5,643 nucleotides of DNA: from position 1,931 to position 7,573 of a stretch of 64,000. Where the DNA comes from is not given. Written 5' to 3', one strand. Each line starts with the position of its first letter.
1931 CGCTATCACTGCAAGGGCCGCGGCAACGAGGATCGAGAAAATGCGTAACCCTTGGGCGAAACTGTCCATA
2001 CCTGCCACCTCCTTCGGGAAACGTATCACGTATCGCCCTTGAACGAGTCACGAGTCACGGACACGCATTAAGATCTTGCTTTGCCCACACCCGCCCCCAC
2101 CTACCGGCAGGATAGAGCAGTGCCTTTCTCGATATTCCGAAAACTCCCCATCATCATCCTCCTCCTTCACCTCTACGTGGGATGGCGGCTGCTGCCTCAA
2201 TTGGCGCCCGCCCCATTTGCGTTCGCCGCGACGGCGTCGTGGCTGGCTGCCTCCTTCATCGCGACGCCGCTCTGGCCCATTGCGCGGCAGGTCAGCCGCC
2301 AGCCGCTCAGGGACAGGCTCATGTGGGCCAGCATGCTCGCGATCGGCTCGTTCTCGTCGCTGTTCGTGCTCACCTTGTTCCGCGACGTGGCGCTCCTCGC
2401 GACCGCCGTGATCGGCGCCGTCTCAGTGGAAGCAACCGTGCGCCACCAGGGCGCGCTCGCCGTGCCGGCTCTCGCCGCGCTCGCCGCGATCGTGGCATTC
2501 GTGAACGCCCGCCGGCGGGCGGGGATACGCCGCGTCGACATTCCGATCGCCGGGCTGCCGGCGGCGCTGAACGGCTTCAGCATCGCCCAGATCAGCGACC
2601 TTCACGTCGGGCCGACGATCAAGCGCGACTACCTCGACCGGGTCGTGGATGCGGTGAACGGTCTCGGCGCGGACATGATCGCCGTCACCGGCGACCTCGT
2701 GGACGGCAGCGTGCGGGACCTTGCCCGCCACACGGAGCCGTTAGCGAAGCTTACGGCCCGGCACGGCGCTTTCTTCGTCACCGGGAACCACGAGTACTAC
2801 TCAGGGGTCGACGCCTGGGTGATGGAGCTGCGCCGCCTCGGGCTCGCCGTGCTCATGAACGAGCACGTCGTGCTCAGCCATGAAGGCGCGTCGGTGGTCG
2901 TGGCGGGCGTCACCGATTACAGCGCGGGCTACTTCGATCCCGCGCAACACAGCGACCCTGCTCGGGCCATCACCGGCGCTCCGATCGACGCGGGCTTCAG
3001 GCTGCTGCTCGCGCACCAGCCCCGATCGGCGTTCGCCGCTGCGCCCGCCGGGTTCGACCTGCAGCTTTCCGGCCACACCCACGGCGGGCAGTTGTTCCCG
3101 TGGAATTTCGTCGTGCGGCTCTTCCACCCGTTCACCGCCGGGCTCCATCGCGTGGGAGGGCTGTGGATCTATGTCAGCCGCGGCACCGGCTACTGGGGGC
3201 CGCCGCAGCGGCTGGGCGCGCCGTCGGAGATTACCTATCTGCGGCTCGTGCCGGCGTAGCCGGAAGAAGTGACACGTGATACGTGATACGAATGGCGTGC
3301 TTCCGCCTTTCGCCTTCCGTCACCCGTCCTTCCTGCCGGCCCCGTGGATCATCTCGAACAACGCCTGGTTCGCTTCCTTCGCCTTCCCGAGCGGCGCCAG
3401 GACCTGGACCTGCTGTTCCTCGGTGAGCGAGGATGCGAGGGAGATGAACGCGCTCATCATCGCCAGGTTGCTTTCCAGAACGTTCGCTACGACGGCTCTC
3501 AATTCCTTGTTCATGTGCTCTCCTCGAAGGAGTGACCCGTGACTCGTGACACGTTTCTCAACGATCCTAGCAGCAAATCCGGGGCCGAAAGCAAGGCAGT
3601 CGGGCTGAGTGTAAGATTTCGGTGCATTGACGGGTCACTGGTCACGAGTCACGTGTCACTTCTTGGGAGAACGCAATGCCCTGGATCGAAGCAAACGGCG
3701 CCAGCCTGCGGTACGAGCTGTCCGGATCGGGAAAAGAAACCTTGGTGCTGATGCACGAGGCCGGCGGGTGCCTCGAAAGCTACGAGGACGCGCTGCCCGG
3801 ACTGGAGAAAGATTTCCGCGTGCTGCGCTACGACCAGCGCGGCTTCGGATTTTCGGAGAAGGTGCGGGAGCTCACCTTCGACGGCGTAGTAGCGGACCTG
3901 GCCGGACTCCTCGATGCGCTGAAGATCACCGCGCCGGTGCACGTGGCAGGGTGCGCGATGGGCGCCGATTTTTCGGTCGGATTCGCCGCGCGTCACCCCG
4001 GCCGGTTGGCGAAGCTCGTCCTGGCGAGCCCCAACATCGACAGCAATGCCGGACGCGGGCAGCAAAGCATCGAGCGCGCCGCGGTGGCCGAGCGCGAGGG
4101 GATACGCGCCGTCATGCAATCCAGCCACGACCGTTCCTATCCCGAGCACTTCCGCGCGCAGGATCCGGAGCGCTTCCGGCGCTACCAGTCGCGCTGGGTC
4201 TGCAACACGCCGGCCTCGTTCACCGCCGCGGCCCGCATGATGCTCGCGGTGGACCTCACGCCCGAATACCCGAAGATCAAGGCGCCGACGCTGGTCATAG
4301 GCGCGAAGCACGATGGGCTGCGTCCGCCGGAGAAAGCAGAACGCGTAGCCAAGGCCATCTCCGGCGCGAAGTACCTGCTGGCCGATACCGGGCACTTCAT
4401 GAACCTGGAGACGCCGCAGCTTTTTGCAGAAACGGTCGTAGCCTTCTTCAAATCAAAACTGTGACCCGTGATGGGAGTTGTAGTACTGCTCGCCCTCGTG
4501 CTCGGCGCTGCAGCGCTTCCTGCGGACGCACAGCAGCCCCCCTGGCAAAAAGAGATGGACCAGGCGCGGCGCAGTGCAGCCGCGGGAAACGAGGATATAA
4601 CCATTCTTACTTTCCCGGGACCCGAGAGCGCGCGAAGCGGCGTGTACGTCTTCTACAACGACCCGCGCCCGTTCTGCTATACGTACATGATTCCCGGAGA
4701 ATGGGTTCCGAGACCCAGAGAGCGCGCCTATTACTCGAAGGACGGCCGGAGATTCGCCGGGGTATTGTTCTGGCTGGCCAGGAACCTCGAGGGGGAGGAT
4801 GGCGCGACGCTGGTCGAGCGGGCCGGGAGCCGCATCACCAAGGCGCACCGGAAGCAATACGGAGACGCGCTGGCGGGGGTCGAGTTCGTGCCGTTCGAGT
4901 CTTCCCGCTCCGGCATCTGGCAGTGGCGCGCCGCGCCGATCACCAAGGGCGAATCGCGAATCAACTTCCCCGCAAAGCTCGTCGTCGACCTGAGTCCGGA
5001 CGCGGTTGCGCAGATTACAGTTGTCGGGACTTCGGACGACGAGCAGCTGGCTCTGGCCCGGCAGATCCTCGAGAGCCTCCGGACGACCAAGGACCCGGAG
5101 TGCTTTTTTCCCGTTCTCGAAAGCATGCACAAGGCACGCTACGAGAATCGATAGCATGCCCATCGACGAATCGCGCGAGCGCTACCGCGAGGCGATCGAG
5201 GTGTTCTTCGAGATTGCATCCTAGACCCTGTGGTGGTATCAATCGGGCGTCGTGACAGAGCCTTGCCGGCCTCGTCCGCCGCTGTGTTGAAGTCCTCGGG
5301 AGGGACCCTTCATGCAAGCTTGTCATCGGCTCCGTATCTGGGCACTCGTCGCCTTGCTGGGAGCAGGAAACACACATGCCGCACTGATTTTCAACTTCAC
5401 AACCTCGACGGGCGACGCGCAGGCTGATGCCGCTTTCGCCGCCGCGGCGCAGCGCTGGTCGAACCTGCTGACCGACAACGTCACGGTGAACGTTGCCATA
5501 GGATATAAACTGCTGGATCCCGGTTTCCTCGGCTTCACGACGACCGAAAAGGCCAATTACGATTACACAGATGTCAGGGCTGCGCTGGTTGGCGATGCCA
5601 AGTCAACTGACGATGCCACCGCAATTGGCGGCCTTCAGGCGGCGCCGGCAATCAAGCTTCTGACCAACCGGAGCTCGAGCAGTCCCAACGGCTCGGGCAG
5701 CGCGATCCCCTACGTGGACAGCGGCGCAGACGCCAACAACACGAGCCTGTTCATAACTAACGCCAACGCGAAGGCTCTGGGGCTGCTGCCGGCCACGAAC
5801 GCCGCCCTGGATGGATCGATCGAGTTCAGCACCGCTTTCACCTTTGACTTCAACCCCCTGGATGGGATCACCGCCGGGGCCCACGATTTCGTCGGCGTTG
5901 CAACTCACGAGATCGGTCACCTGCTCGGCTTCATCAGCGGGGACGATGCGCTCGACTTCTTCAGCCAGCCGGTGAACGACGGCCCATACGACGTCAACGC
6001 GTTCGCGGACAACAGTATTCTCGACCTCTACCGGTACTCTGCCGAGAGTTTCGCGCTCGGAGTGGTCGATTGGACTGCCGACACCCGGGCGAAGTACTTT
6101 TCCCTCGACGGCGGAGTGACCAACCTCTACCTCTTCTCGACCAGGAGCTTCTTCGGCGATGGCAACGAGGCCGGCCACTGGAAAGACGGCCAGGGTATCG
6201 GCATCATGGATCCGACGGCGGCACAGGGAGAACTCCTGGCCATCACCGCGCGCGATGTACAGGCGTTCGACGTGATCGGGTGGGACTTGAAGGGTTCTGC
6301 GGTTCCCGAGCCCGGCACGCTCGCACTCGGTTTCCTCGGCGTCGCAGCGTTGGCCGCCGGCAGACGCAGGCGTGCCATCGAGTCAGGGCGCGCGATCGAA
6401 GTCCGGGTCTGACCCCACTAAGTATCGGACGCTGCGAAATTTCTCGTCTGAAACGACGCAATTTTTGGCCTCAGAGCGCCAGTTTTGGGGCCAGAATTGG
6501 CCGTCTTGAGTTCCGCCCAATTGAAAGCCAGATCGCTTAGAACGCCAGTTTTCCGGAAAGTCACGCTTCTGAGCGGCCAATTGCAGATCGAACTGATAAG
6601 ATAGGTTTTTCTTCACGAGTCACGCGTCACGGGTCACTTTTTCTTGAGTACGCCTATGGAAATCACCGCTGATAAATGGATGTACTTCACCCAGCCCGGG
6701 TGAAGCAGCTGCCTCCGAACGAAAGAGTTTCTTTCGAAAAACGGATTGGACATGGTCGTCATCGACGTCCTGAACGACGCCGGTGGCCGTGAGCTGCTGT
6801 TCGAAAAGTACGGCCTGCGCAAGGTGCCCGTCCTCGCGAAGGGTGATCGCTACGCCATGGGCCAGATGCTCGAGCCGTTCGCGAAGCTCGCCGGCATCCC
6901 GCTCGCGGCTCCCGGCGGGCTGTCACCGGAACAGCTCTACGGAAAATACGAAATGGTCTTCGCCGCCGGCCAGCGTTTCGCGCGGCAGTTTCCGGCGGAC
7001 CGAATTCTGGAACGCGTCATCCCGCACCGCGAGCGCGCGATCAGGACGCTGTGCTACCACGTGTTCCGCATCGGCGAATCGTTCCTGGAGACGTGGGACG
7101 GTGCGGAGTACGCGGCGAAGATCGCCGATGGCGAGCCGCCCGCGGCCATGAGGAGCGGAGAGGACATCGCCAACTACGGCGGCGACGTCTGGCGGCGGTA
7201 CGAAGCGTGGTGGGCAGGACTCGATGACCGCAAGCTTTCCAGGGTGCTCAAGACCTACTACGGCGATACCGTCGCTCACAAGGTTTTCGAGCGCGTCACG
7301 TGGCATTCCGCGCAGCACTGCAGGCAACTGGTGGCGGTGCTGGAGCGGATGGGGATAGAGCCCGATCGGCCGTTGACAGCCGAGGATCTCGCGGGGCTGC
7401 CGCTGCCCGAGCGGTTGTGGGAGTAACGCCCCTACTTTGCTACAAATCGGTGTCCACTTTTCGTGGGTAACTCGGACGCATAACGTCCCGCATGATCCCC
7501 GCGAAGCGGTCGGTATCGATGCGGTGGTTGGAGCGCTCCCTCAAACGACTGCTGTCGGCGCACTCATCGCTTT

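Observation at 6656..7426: In-frame TGA at a U-S-S-C motif: candidate selenocysteine thioredoxin-fold/DinB fusion protein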

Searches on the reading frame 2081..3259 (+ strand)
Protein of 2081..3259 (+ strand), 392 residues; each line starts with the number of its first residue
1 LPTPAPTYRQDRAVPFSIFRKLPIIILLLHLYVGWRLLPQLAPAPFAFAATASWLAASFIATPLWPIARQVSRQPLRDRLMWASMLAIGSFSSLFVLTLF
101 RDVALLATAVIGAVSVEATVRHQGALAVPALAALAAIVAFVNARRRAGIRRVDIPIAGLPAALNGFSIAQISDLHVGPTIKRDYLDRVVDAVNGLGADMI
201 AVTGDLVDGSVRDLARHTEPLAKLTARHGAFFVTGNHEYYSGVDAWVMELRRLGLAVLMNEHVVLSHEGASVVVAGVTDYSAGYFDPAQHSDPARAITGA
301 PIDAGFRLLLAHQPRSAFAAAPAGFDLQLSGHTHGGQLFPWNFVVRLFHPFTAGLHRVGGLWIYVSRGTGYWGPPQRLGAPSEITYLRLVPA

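Call 16: search_protein_families(library=pfam, proteins=[window:2081-3259:+], max_evalue=0.00001)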
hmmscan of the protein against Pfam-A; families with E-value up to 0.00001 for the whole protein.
window:2081-3259:+ (392 aa): 1 family
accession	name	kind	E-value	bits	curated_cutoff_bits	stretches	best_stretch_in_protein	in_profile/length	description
PF00149.33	Metallophos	-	4.4e-13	50.5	21.5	1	167-335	2-190/191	Calcineurin-like phosphoesterase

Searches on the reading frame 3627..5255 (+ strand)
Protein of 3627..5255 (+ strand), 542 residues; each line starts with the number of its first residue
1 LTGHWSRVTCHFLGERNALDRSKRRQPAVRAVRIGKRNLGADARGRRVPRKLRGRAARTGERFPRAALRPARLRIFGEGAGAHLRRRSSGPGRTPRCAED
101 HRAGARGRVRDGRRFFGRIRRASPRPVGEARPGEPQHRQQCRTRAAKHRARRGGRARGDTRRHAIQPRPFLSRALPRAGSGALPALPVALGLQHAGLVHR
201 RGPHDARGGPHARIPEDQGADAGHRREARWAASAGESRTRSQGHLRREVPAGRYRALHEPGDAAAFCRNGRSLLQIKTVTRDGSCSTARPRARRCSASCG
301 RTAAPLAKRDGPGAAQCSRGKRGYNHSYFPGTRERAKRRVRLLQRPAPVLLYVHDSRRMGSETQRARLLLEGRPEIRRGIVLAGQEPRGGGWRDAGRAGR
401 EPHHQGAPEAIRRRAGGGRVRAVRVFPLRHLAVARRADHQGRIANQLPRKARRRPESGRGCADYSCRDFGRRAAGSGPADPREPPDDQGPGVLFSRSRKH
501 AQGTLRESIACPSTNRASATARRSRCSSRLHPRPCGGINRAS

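Call 16: search_protein_families(library=pfam, proteins=[window:3627-5255:+], max_evalue=0.00001)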
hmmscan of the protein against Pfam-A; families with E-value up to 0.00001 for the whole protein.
window:3627-5255:+ (542 aa): 0 families

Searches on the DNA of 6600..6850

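Call 45: search_rna_families(source=window, start=6600, end=6850, threshold=evalue, max_evalue=10)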
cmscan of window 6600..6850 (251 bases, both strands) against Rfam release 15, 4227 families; matches with E-value up to 10: 1.
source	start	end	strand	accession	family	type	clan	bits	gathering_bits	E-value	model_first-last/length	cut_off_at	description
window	6683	6707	-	RF03936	mir-4079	Gene; miRNA;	-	14.4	62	3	1-51/51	no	mir-4079 microRNA precursor family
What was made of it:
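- Tried and rejected: The relaxed search over 6600-6850 gave only a chance miRNA hit (call 45).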

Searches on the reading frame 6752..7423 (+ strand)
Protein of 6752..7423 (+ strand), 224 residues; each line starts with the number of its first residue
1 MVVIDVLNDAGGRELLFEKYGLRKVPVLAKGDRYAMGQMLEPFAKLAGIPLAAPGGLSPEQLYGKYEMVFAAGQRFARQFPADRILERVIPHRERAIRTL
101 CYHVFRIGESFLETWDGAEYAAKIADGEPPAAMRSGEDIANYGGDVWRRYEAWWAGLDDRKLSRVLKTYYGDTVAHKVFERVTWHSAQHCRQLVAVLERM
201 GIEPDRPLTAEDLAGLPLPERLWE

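Call 59: search_protein_representatives(protein=window:6752-7423:+)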
Query: 224 residues. Proteins with E-value up to 0.001 (for the whole library): 672; up to 1e-10: 377; up to 1e-30: 59. The best 150 are listed.
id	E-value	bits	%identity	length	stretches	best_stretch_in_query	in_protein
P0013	9.7e-128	441.0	85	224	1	1-224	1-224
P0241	9.8e-56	205.4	47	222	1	3-224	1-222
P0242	2.1e-51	191.2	47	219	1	7-224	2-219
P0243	1.0e-47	179.2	44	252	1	3-224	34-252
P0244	2.6e-45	171.3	43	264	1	3-224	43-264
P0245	5.5e-44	167.0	81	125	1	135-224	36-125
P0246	6.4e-44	166.8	40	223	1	18-224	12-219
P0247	1.7e-42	162.1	38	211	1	17-224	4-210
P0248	4.3e-42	160.8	41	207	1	23-224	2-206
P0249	1.3e-41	159.2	39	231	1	4-220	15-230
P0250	1.6e-41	158.9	37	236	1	17-223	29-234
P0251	2.2e-41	158.5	43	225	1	17-224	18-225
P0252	5.8e-41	157.1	61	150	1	7-127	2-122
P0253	3.0e-40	154.8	42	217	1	8-224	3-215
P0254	4.4e-40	154.2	38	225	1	17-224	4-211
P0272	1.9e-35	139.0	39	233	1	18-224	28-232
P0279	5.0e-34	134.4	37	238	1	3-224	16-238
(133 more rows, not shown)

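Call 61: find_encoding_contigs(protein=P0279, flank=4000, max_places=2)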
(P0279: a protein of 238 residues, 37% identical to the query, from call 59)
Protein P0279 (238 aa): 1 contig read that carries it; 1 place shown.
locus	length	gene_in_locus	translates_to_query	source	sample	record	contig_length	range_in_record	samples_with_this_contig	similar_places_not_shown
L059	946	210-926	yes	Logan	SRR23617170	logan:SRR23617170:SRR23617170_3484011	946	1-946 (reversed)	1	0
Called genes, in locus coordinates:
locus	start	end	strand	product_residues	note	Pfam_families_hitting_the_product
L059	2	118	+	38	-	?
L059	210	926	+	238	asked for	PF00462:Glutaredoxin (faint), PF12867:DinB_2 (weak)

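Call 62: find_encoding_contigs(protein=P0272, flank=4000, max_places=2)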
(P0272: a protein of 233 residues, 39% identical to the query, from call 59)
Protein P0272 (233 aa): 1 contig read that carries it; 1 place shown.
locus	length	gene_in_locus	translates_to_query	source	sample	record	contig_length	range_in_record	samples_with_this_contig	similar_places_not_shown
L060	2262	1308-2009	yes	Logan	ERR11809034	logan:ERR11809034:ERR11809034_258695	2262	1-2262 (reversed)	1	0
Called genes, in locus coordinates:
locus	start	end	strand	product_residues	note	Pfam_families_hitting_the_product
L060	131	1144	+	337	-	PF00296:Bac_luciferase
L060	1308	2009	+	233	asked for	PF12867:DinB_2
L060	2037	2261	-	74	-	?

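Call 63: find_encoding_contigs(protein=P0249, flank=4000, max_places=2)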
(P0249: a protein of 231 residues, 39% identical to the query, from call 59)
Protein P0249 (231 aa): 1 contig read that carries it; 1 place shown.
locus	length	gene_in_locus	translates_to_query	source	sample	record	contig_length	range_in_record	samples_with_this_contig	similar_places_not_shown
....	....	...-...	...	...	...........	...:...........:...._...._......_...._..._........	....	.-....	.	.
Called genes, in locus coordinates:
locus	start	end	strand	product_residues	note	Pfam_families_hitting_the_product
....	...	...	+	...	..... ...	-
